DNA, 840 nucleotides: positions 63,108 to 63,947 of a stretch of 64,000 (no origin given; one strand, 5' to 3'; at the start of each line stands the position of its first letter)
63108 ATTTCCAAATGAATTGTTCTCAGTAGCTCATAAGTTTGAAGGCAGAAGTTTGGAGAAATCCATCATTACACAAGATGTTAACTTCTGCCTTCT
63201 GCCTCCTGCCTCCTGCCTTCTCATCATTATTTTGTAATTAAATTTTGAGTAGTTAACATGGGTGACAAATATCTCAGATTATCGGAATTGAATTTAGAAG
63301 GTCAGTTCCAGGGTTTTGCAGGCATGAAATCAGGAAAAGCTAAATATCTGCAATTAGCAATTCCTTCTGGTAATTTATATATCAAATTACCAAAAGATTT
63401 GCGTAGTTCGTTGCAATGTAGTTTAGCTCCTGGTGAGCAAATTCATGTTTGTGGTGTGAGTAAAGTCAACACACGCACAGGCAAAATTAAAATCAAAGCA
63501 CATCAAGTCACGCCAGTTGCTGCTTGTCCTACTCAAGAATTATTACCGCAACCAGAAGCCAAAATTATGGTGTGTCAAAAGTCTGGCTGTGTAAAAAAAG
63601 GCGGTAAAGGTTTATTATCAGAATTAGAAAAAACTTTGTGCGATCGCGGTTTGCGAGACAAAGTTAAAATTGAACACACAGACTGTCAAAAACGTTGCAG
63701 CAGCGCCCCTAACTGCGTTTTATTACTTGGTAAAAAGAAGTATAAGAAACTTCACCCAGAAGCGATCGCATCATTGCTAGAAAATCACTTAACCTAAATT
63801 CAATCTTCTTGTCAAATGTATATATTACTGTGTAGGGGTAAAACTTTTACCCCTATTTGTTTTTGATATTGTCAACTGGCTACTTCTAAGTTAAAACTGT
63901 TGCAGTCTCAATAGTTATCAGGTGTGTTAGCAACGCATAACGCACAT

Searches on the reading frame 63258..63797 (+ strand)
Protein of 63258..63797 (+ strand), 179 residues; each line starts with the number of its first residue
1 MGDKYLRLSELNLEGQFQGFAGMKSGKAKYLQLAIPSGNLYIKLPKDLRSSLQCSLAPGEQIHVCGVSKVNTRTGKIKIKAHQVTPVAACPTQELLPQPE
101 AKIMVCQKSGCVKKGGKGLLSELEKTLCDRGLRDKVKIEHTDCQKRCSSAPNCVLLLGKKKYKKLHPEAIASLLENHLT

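Call 58: search_protein_families(library=pfam, proteins=[window:63258-63797:+], max_evalue=0.1)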
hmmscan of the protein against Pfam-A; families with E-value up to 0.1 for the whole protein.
window:63258-63797:+ (179 aa): 3 families
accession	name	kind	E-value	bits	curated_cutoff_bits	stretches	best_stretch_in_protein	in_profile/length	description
PF01257.25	2Fe-2S_thioredx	-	1.6e-06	28.4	24.8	1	94-176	59-143/145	Thioredoxin-like [2Fe-2S] ferredoxin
PF07845.16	DUF1636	-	0.027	15.3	31.6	1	113-161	19-66/117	Protein of unknown function (DUF1636)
PF24290.1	DUF7478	-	0.039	14.6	27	1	70-154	36-121/163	Domain of unknown function (DUF7478)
